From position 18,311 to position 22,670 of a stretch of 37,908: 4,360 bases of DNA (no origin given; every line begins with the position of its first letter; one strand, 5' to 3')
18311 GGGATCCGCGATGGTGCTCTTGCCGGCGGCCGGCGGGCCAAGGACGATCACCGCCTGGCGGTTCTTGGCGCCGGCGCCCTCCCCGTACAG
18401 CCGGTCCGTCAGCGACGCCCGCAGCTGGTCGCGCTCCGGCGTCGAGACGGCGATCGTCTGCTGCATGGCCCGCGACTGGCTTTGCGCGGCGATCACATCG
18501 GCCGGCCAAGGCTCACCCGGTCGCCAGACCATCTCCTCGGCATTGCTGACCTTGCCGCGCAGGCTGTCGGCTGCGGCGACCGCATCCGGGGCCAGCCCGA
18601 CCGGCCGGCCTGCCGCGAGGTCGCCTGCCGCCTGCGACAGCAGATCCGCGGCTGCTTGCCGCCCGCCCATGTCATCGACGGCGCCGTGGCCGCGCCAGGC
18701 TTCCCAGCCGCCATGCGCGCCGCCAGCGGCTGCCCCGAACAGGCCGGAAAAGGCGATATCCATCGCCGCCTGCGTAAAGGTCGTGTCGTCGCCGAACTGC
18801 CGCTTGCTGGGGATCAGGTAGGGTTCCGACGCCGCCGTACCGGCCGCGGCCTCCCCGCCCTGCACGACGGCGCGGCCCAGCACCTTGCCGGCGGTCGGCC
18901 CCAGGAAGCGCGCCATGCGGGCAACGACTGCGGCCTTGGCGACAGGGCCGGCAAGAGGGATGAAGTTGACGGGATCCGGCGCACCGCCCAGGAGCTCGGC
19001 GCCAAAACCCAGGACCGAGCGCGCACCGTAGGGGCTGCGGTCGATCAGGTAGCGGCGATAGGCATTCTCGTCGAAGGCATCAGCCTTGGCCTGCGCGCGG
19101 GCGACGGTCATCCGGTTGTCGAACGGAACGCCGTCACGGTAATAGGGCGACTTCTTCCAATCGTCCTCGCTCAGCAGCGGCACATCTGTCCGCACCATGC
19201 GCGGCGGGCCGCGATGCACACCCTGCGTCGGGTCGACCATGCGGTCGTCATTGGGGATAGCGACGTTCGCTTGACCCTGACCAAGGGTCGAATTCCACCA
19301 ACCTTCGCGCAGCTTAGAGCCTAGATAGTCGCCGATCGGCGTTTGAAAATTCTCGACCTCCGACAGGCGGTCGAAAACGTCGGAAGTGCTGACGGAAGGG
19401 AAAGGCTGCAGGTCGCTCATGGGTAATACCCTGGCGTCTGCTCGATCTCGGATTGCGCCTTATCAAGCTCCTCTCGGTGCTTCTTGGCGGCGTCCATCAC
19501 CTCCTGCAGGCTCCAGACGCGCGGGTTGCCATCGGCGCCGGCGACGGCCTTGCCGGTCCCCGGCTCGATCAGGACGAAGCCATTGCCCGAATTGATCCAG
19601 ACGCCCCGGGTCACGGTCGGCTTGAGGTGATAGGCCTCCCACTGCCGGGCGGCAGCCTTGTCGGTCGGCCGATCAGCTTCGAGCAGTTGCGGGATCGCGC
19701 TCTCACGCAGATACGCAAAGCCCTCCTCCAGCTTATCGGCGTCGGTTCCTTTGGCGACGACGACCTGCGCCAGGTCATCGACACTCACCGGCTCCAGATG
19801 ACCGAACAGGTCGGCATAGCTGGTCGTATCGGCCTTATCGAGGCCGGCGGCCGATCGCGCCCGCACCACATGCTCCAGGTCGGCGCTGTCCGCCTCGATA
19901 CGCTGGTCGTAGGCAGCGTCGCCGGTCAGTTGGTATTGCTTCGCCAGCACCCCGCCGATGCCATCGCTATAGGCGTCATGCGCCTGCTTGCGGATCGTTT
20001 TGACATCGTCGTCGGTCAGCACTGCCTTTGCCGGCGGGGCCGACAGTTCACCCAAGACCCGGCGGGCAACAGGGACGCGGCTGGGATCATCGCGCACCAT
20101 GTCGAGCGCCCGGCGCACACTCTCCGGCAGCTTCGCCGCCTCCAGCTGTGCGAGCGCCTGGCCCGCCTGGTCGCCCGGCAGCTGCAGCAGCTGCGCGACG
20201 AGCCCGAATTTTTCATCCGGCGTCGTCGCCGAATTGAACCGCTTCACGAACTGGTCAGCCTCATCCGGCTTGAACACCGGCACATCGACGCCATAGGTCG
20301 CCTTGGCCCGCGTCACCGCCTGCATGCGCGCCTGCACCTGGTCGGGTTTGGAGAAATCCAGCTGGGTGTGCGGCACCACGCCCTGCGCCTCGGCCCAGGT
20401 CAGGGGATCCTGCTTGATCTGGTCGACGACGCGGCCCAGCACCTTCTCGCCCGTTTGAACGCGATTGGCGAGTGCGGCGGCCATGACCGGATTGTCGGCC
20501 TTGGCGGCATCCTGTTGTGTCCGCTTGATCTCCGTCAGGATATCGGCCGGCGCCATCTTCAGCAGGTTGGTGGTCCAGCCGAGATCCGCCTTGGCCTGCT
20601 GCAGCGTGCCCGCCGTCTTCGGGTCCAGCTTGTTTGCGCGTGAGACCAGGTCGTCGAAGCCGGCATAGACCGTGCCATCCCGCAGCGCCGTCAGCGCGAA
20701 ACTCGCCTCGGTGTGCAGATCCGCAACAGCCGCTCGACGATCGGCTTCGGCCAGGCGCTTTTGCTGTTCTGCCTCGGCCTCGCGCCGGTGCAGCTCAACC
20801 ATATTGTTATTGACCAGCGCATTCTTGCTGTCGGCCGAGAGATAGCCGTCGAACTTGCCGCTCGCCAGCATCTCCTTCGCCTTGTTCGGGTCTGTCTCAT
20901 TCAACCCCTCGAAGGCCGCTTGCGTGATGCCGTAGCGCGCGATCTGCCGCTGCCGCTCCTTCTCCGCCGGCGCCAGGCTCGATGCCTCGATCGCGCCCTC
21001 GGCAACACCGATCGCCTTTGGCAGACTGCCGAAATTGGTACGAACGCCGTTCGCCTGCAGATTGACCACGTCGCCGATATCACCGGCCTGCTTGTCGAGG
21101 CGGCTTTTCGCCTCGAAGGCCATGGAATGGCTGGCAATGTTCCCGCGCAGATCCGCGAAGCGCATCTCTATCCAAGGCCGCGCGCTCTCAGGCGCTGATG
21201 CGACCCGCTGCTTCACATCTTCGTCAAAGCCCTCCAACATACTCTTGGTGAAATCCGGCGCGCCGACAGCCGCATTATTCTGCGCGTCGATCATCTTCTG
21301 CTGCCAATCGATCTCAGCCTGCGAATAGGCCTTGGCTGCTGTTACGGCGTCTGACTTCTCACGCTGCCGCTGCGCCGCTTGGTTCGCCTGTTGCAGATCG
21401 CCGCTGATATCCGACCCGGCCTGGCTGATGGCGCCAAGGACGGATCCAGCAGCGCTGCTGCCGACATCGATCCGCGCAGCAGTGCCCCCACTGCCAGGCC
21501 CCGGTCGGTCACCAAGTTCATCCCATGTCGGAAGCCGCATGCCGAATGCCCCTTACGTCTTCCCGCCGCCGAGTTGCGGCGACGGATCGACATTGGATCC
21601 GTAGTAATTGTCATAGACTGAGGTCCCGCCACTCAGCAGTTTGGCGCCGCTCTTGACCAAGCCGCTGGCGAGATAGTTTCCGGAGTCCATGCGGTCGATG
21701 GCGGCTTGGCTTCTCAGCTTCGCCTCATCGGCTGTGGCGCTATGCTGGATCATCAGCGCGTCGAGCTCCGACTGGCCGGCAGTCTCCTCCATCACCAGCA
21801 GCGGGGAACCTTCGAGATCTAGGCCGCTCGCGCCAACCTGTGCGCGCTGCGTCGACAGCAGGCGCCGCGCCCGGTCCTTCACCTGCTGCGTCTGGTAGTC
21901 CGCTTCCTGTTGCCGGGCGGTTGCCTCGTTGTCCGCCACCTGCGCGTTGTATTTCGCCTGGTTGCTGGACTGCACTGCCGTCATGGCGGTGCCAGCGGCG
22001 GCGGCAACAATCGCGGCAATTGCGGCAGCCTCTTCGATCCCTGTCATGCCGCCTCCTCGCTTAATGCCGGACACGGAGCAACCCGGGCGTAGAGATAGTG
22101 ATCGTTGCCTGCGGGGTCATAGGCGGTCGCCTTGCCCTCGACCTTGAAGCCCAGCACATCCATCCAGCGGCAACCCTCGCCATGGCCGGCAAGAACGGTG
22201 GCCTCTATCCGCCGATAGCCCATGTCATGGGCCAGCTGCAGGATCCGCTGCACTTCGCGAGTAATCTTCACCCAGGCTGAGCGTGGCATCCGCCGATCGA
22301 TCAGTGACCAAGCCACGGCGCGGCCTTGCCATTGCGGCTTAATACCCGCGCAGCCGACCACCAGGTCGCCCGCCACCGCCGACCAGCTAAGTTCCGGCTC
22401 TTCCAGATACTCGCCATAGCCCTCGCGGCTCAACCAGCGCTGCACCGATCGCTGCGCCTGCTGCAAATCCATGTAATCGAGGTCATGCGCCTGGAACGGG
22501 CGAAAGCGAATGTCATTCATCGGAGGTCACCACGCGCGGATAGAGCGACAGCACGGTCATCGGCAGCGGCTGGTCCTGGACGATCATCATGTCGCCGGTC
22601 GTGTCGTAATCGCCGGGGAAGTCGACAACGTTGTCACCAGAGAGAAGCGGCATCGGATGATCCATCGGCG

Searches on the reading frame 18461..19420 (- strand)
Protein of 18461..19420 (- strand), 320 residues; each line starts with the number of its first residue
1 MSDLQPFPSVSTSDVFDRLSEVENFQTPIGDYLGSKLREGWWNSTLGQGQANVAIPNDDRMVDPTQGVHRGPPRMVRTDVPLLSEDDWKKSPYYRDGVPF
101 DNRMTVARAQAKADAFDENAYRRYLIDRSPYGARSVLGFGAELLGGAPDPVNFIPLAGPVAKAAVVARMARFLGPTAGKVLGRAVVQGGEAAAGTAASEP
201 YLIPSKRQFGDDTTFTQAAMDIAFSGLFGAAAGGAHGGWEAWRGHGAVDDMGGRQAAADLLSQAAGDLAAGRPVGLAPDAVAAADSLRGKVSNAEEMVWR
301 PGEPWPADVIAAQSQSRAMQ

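Call 41: find_homologous_proteins(query=window:18461-19420:-, max_evalue=0.001)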
Query window:18461-19420:- (320 aa): 1 proteins with E <= 0.001 among 8000 candidates.
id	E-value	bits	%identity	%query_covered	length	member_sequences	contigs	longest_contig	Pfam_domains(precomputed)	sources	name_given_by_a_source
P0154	4.1e-30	123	38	63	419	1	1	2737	-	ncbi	-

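Call 50: search_dna_similar(query=window:18461-19420:-, collection=phages, mode=protein, max_evalue=0.01, max_rows=30)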
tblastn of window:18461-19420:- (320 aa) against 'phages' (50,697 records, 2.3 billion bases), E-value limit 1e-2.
No match.

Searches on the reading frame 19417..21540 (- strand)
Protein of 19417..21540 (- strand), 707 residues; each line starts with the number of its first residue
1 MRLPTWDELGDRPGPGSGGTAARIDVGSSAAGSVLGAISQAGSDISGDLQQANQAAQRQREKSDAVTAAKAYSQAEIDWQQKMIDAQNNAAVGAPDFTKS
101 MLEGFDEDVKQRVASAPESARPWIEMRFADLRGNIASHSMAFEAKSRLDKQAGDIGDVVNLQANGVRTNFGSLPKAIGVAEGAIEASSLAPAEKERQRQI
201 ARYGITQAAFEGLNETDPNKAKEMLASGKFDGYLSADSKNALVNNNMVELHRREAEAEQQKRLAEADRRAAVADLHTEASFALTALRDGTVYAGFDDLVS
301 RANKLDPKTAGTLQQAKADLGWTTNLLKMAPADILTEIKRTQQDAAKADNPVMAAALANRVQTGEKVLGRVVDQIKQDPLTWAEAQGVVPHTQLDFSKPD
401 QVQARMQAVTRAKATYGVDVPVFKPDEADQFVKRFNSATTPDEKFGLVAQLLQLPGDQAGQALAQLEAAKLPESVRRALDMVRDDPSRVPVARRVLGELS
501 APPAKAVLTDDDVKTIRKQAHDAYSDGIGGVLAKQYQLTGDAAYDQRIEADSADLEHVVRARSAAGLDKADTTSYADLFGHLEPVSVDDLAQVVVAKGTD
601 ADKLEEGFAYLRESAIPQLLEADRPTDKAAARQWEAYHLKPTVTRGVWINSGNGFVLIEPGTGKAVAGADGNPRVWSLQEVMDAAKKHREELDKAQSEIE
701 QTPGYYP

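Call 3: search_protein_families(library=pfam, proteins=[window:19417-21540:-], max_evalue=0.1)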
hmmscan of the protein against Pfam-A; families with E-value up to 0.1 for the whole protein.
window:19417-21540:- (707 aa): 1 family
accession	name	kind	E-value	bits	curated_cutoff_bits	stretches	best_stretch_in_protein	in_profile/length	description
PF19793.4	DUF6277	-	0.0066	17.1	32.8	1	27-105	40-114/117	Family of unknown function (DUF6277)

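Call 4: search_protein_families(library=phrogs, proteins=[window:19417-21540:-], max_evalue=0.01)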
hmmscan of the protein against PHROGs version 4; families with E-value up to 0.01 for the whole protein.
window:19417-21540:- (707 aa): 0 families

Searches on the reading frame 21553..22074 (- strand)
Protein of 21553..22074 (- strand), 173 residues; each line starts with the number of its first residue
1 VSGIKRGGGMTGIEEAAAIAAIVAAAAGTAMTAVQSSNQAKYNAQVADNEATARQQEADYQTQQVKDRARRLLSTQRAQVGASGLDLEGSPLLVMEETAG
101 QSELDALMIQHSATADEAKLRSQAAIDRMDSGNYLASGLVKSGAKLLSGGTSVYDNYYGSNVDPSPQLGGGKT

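Call 3: search_protein_families(library=pfam, proteins=[window:21553-22074:-], max_evalue=0.1)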
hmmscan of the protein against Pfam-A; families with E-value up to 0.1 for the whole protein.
window:21553-22074:- (173 aa): 3 families
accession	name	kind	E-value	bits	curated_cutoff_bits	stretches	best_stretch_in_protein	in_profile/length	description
PF24072.1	T7_gp14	-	0.0015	18.9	27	1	13-160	21-171/187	T7 virus internal virion protein gp14 family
PF06236.17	MelC1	-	0.042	14.4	27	1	20-133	1-111/115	Tyrosinase co-factor MelC1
PF16549.10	T2SSS_2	-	0.086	13.4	25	0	67-114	2-50/104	Type II secretion system (T2SS) pilotin, S protein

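Call 4: search_protein_families(library=phrogs, proteins=[window:21553-22074:-], max_evalue=0.01)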
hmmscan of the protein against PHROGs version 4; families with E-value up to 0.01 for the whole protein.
window:21553-22074:- (173 aa): 2 families
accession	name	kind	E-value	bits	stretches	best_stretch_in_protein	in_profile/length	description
phrog_418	-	head and packaging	3.3e-26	93.3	1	13-161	8-157/166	internal virion protein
phrog_24149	-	unknown function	1.2e-10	42.1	1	20-156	246-382/415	-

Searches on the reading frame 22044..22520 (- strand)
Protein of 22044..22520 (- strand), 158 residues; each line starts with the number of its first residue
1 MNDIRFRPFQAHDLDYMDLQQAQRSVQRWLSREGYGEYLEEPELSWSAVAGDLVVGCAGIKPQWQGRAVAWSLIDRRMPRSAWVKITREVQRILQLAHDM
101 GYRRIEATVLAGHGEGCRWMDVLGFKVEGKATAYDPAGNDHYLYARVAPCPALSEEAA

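Call 3: search_protein_families(library=pfam, proteins=[window:22044-22520:-], max_evalue=0.1)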
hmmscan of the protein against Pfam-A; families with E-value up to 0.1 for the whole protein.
window:22044-22520:- (158 aa): 1 family
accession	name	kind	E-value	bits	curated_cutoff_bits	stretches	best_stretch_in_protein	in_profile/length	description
PF00583.31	Acetyltransf_1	-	0.066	13.9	20.7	0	32-72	27-64/116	Acetyltransferase (GNAT) family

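Call 4: search_protein_families(library=phrogs, proteins=[window:22044-22520:-], max_evalue=0.01)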
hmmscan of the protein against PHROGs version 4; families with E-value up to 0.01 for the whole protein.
window:22044-22520:- (158 aa): 2 families
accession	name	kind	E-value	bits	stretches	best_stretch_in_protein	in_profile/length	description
phrog_4177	-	unknown function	1.2e-26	94.5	1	7-147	4-142/143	-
phrog_308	-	head and packaging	3.9e-08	34.6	1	38-145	43-147/151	internal virion protein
